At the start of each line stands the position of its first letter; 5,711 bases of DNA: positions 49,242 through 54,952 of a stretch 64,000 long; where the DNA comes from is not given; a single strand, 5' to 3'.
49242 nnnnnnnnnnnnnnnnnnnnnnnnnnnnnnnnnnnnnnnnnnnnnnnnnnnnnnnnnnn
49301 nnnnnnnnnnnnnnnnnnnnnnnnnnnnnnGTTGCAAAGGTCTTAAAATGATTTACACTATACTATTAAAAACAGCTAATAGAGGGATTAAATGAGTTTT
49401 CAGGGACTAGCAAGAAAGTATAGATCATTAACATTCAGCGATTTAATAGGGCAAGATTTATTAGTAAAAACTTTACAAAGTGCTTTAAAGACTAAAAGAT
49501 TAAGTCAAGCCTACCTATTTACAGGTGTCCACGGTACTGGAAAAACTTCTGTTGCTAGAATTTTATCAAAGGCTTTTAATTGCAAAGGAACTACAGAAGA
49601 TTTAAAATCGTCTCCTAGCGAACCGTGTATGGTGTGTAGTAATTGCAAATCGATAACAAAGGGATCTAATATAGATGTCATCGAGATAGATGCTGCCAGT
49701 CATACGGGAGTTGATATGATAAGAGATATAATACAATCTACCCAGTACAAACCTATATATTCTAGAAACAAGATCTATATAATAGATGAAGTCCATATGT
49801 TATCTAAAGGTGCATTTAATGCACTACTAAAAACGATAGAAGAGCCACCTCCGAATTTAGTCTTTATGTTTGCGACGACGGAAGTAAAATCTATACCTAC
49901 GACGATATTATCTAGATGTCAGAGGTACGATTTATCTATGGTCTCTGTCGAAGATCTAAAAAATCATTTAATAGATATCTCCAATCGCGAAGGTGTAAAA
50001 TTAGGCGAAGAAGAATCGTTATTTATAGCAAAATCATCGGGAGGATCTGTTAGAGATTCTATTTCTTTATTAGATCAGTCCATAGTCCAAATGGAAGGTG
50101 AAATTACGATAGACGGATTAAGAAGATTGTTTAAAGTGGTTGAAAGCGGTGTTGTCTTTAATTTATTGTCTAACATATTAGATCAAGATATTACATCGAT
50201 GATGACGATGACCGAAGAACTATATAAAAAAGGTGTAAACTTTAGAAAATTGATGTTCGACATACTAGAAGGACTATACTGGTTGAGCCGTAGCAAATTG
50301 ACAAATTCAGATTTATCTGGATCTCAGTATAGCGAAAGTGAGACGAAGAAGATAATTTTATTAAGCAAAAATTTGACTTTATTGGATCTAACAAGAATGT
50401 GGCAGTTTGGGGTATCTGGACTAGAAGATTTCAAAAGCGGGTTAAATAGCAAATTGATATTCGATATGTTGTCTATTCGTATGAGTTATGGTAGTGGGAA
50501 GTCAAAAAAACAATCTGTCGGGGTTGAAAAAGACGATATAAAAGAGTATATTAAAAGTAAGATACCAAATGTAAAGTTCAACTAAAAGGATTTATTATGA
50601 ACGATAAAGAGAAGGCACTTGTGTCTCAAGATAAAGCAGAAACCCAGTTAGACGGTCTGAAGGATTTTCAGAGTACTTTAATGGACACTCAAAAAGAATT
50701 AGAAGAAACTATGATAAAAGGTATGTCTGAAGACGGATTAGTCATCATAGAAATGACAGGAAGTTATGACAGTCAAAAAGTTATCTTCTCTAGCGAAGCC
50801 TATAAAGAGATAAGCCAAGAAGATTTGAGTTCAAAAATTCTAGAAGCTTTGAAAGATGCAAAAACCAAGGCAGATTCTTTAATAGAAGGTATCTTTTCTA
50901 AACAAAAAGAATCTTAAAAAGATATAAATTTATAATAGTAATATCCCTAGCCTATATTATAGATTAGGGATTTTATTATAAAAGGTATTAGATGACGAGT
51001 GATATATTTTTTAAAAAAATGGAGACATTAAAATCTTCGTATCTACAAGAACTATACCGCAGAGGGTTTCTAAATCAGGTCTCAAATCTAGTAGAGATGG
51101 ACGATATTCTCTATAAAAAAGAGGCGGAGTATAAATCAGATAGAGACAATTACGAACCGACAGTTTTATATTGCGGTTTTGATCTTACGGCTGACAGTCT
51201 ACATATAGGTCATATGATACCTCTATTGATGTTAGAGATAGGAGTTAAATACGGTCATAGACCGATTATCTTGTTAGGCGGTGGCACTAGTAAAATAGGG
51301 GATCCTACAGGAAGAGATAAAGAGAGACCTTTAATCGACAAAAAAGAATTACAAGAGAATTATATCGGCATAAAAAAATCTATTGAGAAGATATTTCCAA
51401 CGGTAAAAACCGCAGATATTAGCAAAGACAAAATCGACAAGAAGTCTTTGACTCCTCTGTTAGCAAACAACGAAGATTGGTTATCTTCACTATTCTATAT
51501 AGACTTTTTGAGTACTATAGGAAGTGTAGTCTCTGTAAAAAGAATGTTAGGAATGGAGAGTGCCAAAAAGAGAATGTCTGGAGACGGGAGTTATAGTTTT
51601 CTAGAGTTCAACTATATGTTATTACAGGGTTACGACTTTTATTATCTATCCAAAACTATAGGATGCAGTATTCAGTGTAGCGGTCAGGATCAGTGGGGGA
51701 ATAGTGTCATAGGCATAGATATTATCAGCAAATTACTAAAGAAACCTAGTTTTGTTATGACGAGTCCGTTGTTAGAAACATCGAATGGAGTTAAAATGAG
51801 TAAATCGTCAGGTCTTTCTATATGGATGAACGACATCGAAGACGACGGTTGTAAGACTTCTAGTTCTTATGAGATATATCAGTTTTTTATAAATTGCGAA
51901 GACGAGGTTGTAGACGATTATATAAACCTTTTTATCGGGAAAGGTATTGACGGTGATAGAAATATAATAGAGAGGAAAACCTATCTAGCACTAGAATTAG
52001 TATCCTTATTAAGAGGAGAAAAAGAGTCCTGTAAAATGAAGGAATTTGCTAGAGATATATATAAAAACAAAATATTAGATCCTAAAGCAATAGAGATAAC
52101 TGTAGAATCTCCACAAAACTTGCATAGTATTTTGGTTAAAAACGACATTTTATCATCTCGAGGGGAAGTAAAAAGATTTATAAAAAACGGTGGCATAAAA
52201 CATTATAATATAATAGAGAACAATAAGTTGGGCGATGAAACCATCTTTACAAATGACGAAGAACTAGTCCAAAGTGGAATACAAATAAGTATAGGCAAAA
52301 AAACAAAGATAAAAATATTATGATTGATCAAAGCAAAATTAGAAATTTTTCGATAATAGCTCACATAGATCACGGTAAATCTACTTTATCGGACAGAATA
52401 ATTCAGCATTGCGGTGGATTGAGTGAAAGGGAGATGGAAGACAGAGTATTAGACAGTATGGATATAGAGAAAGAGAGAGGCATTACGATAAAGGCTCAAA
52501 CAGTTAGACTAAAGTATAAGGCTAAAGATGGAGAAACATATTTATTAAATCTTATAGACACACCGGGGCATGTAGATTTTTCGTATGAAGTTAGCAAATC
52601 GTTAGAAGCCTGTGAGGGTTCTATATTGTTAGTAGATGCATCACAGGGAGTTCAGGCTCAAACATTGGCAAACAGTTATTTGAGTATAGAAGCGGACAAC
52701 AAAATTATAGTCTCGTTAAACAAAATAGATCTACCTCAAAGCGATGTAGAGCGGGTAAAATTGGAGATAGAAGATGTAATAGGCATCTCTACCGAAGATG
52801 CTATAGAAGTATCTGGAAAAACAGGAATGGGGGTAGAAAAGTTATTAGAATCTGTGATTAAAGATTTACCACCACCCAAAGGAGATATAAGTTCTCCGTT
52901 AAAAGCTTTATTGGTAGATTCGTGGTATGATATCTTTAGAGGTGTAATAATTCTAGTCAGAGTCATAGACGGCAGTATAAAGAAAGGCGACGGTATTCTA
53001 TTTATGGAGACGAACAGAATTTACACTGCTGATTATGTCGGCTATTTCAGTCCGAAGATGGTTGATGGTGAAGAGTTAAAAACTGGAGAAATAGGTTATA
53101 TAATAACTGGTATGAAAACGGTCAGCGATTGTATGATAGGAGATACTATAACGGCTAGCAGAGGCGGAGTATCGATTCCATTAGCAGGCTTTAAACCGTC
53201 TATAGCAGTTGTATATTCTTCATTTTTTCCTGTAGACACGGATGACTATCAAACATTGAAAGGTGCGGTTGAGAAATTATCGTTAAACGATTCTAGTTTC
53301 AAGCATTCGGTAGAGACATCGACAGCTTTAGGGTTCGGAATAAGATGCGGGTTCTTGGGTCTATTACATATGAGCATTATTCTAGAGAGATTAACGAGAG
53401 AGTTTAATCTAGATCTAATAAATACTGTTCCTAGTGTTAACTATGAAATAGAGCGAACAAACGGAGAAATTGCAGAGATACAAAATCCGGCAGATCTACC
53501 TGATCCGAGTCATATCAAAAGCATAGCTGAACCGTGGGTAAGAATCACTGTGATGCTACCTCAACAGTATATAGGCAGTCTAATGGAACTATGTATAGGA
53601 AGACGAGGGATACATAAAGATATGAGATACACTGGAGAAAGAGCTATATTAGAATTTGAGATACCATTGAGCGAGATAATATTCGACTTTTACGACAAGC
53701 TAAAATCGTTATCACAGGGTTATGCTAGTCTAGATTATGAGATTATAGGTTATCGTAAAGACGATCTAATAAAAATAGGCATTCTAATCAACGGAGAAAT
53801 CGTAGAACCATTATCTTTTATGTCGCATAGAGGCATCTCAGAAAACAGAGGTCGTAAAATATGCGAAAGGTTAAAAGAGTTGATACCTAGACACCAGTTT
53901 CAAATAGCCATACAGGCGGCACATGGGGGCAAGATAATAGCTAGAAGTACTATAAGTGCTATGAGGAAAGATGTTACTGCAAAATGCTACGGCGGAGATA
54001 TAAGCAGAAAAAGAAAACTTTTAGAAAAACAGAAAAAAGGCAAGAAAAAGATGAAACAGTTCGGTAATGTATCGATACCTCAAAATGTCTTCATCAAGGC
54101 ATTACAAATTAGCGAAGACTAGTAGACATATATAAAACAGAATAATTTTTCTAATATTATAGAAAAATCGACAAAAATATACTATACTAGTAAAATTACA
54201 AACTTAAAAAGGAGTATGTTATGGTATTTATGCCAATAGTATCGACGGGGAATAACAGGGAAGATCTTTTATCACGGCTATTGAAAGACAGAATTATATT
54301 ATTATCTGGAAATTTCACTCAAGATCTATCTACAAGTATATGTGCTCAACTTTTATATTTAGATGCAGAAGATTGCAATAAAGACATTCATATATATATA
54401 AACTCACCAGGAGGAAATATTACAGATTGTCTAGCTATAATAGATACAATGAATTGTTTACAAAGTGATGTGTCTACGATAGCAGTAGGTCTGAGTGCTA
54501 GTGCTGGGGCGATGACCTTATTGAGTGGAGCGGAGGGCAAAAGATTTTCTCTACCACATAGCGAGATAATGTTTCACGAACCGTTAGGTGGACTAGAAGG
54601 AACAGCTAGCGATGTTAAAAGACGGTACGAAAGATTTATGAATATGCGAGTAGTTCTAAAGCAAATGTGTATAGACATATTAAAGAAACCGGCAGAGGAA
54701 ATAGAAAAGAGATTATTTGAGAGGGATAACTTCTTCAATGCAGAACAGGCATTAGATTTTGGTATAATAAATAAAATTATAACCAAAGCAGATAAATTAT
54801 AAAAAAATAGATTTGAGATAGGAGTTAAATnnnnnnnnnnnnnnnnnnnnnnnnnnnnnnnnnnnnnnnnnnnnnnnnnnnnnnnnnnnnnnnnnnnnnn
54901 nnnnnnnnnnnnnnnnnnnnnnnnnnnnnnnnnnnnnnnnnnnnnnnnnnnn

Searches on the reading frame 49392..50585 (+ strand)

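Call 18: search_protein_families(library=ncbifam, proteins=[window:49392-50585:+], max_evalue=0.00001)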
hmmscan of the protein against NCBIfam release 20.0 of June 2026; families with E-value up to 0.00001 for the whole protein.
window:49392-50585:+ (397 aa): 72 families (the best 25 are shown)
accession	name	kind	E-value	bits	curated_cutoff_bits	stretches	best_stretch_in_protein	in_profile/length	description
NF006585.0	PRK09111.1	equivalog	7.6e-129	431.1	604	1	3-367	27-390/616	DNA polymerase III subunit gamma/tau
NF004046.1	PRK05563.1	equivalog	1.9e-117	393.5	400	1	3-386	2-378/567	DNA polymerase III subunit gamma/tau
TIGR02397.1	dnaX_nterm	equivalog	7.2e-115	384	250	1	4-364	2-354/355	DNA polymerase III subunit gamma/tau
NF011512.0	PRK14950.1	equivalog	3.2e-109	366.7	593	1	1-336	1-330/585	DNA polymerase III subunits gamma and tau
NF005942.0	PRK07994.1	equivalog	2.4e-104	350.6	613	1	1-374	1-365/655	DNA polymerase III subunit gamma/tau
NF011526.0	PRK14965.1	equivalog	7.9e-101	338.6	670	1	1-365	1-359/578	DNA polymerase III subunits gamma and tau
NF011510.0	PRK14948.1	equivalog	2.5e-98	330.5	593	1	1-291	3-288/640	DNA polymerase III subunit gamma/tau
NF011514.0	PRK14953.1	equivalog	1.4e-97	327.6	536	1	1-291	1-285/488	DNA polymerase III subunits gamma and tau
NF005171.0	PRK06645.1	equivalog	1.5e-96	323.9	614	1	6-385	13-391/509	DNA polymerase III subunits gamma and tau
NF011525.0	PRK14964.1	equivalog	1.1e-95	321.3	554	1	6-369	3-356/493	DNA polymerase III subunits gamma and tau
NF004549.0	PRK05896.1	equivalog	4e-95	319.8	578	1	4-307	4-302/642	DNA polymerase III subunits gamma and tau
NF005173.0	PRK06647.1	equivalog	7.5e-95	318.9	623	1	1-293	1-287/568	DNA polymerase III subunits gamma and tau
NF011522.0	PRK14961.1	equivalog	2.9e-90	302.7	562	1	1-364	1-357/363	DNA polymerase III subunits gamma and tau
NF004962.0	PRK06305.1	equivalog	1.4e-89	301.4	559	1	2-315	3-307/465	DNA polymerase III subunits gamma and tau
NF006280.0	PRK08451.1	equivalog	1.3e-87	294.8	572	1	4-280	2-272/535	DNA polymerase III subunit gamma/tau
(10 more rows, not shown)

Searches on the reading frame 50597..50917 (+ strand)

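Call 18: search_protein_families(library=ncbifam, proteins=[window:50597-50917:+], max_evalue=0.00001)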
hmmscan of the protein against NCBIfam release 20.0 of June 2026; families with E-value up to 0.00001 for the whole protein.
window:50597-50917:+ (106 aa): 1 family
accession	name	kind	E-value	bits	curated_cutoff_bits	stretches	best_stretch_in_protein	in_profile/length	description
TIGR00103.1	DNA_YbaB_EbfC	equivalog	1.2e-07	31.8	49.45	1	14-95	8-89/104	YbaB/EbfC family nucleoid-associated protein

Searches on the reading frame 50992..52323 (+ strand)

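Call 18: search_protein_families(library=ncbifam, proteins=[window:50992-52323:+], max_evalue=0.00001)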
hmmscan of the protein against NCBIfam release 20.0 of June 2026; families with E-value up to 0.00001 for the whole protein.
window:50992-52323:+ (443 aa): 1 family
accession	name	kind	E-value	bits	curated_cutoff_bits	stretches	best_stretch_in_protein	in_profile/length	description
TIGR00234.1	tyrS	equivalog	2e-77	261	113.8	1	42-442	20-403/406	tyrosine--tRNA ligase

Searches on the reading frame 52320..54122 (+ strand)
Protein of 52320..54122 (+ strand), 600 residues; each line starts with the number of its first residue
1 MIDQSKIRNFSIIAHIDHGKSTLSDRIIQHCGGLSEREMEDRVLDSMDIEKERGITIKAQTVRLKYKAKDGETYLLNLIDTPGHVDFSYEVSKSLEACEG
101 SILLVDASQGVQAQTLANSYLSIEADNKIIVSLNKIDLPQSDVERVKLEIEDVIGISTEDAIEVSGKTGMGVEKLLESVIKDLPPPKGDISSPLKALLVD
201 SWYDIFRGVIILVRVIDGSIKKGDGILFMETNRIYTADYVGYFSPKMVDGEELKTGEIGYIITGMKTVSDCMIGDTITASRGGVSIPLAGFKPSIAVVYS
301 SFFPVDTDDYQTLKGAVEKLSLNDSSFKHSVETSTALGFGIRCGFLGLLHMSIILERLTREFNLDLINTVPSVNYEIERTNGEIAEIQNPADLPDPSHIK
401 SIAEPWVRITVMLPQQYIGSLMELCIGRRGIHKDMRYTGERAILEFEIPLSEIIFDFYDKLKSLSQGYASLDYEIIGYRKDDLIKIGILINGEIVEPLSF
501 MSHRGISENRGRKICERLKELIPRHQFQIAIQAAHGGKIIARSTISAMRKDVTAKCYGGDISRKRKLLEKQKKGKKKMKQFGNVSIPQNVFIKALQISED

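Call 18: search_protein_families(library=ncbifam, proteins=[window:52320-54122:+], max_evalue=0.00001)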
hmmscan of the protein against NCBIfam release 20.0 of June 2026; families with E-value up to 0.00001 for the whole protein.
window:52320-54122:+ (600 aa): 35 families (the best 25 are shown)
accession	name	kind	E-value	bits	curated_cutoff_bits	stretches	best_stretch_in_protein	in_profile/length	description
TIGR01393.1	lepA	equivalog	4.7e-274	910.3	533.9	1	6-597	2-594/595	translation elongation factor 4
TIGR01394.1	TypA_BipA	equivalog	5.8e-57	193.2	757.3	1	7-480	1-470/594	translational GTPase TypA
TIGR00484.1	EF-G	equivalog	8.4e-52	176.2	659.4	3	2-157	5-158/691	elongation factor G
TIGR00490.1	aEF-2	equivalog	3.3e-45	154.4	738.45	2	1-138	13-150/720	elongation factor EF-2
NF009381.0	PRK12740.1-5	subfamily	2.8e-40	138.4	583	3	3-156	5-156/692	elongation factor G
NF012153.1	tet_protect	equivalog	1e-37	129.7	775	2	9-153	2-144/614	tetracycline resistance ribosomal protection protein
NF007583.0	PRK10218.1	equivalog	8.2e-35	119.9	1260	1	6-467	4-461/607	ribosome-dependent GTPase TypA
NF009891.0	PRK13351.1-1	equivalog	3.3e-30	105.3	597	2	4-155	6-155/681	elongation factor G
NF033148.1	tet_protect_M_W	exception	4.9e-29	101.1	1100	1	6-153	2-147/639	TetM/TetW/TetO/TetS family tetracycline resistance ribosomal protection protein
NF001964.0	PRK00741.1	equivalog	5.8e-27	94.3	473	1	5-159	10-166/529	peptide chain release factor 3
NF009892.0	PRK13351.1-3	equivalog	1e-24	87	640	1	6-156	2-155/623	elongation factor G-like protein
TIGR00503.1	prfC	equivalog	5.2e-24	84.6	466.95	1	5-159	9-165/527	peptide chain release factor 3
NF012154.0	tet_protect_Q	exception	7.9e-24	83.9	1425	1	7-152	3-146/638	tetracycline resistance ribosomal protection protein Tet(Q)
NF000120.3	47473_otr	exception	3.1e-23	82.2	900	1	9-137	4-130/608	tetracycline resistance ribosomal protection protein Otr(A)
NF012155.1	tet_protect_M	exception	7.6e-21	73.9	1420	1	6-154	2-148/639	tetracycline resistance ribosomal protection protein Tet(M)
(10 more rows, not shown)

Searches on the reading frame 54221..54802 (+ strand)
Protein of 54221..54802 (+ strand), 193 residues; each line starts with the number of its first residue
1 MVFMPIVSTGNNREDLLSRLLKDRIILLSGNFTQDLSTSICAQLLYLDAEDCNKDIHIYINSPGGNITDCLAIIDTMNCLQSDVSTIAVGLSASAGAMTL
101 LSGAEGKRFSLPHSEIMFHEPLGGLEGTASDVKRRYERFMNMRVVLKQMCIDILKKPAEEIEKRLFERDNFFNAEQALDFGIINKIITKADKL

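Call 18: search_protein_families(library=ncbifam, proteins=[window:54221-54802:+], max_evalue=0.00001)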
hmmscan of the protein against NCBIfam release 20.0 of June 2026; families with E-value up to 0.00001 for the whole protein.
window:54221-54802:+ (193 aa): 10 families
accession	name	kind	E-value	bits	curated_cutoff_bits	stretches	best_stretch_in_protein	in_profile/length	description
NF001368.0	PRK00277.1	subfamily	5.6e-64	215.7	249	1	8-191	17-199/203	ATP-dependent Clp protease proteolytic subunit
TIGR00493.1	clpP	equivalog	5.4e-57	192.7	308.6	1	9-189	13-192/192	ATP-dependent Clp endopeptidase proteolytic subunit ClpP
NF009205.0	PRK12553.1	subfamily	1.5e-52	178.3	228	1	8-193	22-208/211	ATP-dependent Clp protease proteolytic subunit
NF009203.0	PRK12551.1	equivalog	3.9e-50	170.3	359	1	10-189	12-190/196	ATP-dependent Clp protease proteolytic subunit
NF011091.0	PRK14514.1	equivalog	3e-45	154.5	361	1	14-189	45-219/221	ATP-dependent Clp endopeptidase proteolytic subunit ClpP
NF011090.0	PRK14513.1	equivalog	5.4e-41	140.6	347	1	9-190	13-193/201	ATP-dependent Clp protease proteolytic subunit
NF011089.0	PRK14512.1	equivalog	5.7e-39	133.9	251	1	12-192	17-196/200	ATP-dependent Clp protease proteolytic subunit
NF009204.0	PRK12552.1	equivalog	3.8e-32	111.5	263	1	15-192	22-217/225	ATP-dependent Clp protease proteolytic subunit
NF045540.1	scaf_prot_MCP1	exception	1.5e-17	63.6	475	1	48-190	25-164/652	ClpP-like prohead protease/major capsid protein fusion protein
NF045542.1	Clp_rel_HeadMat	equivalog_domain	5.9e-17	62.1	120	1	49-186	27-165/165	head maturation protease, ClpP-related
